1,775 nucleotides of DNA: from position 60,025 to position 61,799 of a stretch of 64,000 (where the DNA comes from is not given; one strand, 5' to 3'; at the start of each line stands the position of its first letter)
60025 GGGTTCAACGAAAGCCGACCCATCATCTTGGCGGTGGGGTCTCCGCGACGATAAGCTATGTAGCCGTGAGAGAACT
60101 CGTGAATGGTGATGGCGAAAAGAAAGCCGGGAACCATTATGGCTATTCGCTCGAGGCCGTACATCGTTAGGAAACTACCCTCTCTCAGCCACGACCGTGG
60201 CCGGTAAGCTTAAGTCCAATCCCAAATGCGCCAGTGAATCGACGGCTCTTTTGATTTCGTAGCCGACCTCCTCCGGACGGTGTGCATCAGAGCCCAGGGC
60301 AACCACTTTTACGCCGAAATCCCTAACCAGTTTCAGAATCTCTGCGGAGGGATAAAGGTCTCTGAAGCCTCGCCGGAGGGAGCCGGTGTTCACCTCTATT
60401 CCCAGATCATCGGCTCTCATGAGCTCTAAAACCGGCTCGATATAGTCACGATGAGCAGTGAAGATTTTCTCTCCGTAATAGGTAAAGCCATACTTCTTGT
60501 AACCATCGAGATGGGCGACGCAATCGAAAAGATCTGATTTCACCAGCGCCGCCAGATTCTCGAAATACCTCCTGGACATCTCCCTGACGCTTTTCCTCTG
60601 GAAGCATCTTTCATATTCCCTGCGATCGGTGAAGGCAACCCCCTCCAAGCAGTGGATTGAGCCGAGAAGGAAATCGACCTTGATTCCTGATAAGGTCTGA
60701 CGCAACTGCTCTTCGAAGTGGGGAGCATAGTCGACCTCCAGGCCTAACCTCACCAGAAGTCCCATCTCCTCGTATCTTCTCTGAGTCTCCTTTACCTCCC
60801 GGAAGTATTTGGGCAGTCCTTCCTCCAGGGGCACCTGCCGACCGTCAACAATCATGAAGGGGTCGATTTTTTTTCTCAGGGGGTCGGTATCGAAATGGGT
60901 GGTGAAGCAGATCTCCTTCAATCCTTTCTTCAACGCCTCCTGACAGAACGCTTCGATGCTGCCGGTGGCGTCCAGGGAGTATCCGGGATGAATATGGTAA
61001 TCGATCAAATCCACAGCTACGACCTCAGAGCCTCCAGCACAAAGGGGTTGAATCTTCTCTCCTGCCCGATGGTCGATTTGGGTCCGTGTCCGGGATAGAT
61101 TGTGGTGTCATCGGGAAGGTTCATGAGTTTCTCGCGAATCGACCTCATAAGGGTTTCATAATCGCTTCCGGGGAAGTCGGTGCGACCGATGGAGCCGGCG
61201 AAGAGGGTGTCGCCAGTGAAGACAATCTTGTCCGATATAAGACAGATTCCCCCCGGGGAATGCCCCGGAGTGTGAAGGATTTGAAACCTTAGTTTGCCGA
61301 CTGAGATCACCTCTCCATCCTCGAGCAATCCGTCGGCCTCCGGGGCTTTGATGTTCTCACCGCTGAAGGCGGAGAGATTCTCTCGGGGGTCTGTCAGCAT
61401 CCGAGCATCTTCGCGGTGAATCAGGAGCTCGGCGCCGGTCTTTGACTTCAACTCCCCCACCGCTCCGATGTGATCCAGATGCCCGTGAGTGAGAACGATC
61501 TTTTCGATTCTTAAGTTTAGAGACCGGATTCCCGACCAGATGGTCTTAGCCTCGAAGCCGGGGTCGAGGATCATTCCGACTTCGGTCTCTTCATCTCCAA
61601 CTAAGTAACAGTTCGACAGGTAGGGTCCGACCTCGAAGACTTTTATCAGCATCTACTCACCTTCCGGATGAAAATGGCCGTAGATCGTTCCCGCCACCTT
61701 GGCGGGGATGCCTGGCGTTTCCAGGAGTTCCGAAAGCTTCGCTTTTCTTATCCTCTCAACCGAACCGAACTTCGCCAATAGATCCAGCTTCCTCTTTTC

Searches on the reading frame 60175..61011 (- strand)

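Call 30: search_protein_families(library=ncbifam, proteins=[window:60175-61011:-], max_evalue=0.00001)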
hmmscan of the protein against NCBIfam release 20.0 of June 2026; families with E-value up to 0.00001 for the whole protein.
window:60175-61011:- (278 aa): 8 families
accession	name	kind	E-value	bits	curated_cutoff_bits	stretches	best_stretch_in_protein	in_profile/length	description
NF005596.0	PRK07328.1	subfamily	4.6e-56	190.2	202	1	2-265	3-252/269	histidinol-phosphatase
TIGR01856.1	hisJ_fam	subfamily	1.1e-45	156.3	90.2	1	3-256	1-250/252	histidinol-phosphatase HisJ family protein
NF005235.0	PRK06740.1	equivalog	2.2e-32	112.8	442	1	20-264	64-314/335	histidinol phosphate phosphatase domain-containing protein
NF005996.1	PRK08123.1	equivalog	3.1e-28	98.8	133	1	4-253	2-258/262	histidinol-phosphatase HisJ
NF004086.0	PRK05588.1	equivalog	2.6e-25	89.9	321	1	3-262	2-238/255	histidinol phosphate phosphatase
NF005597.0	PRK07329.1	equivalog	5.6e-17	62.1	303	1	3-263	4-240/257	hypothetical protein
NF006702.0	PRK09248.1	domain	2e-06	27.5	264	0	191-256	142-206/246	PHP domain-containing protein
NF006251.0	PRK08392.1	equivalog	7.1e-06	25.6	212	0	147-250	104-191/216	hypothetical protein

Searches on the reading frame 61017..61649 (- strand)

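Call 30: search_protein_families(library=ncbifam, proteins=[window:61017-61649:-], max_evalue=0.00001)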
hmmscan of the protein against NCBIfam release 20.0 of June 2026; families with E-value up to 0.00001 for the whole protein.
window:61017-61649:- (210 aa): 32 families (the best 25 are shown)
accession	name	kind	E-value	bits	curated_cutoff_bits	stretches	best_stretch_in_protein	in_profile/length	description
TIGR03413.1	GSH_gloB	equivalog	5.2e-27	94.8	200.8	1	15-188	13-164/248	hydroxyacylglutathione hydrolase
NF040641.1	bifunc_ST_SDO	equivalog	5.9e-24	84.7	625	1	33-192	187-346/423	bifunctional sulfur transferase/dioxygenase Blh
NF007597.0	PRK10241.1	equivalog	2.9e-21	75.9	421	1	15-188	14-165/251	hydroxyacylglutathione hydrolase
NF033105.1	bla_subclass_B3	equivalog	1.3e-20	73.8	240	1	5-136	16-152/257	subclass B3 metallo-beta-lactamase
NF041804.1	MBL_fold_SolJ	exception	2.9e-19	69.2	350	1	6-191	12-181/224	solanimycin biosynthesis MBL-fold hydrolase SolJ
NF012229.1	bla_class_B_core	domain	7.3e-19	68.3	100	1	27-136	28-135/139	metallo-beta-lactamase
NF033106.1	blaL1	exception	1.3e-13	50.6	560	1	40-135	92-186/290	L1 family subclass B3 metallo-beta-lactamase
NF000457.2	blaPEDO-1_fam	exception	5.5e-13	49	550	1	3-137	43-182/286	PEDO-1 family subclass B3 metallo-beta-lactamase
NF033184.1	B3_Acin_new1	exception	8.7e-13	48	580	1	26-136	61-177/283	putative subclass B3 metallo-beta-lactamase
NF000405.1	HARLDQ_not_B3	exception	2.9e-11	43.4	350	1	28-174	54-208/267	HARLDQ motif MBL-fold protein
NF000438.2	blaPOM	exception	1.2e-10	41.1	610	1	49-136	97-185/286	POM family subclass B3 metallo-beta-lactamase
NF000458.2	blaPEDO-2_fam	exception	1.5e-10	41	550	1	6-140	46-185/285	PEDO-2 family subclass B3 metallo-beta-lactamase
NF040644.1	blaPAM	exception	1.5e-10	40.7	615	1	46-136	96-185/287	PAM family subclass B3 metallo-beta-lactamase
NF000469.2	CAR_gen_B3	exception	1.5e-10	40.6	500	1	48-140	113-205/311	CAR family subclass B3 metallo-beta-lactamase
NF033185.1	B3_Acin_new2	exception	2.3e-10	40.1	625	1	44-136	85-179/285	putative subclass B3 metallo-beta-lactamase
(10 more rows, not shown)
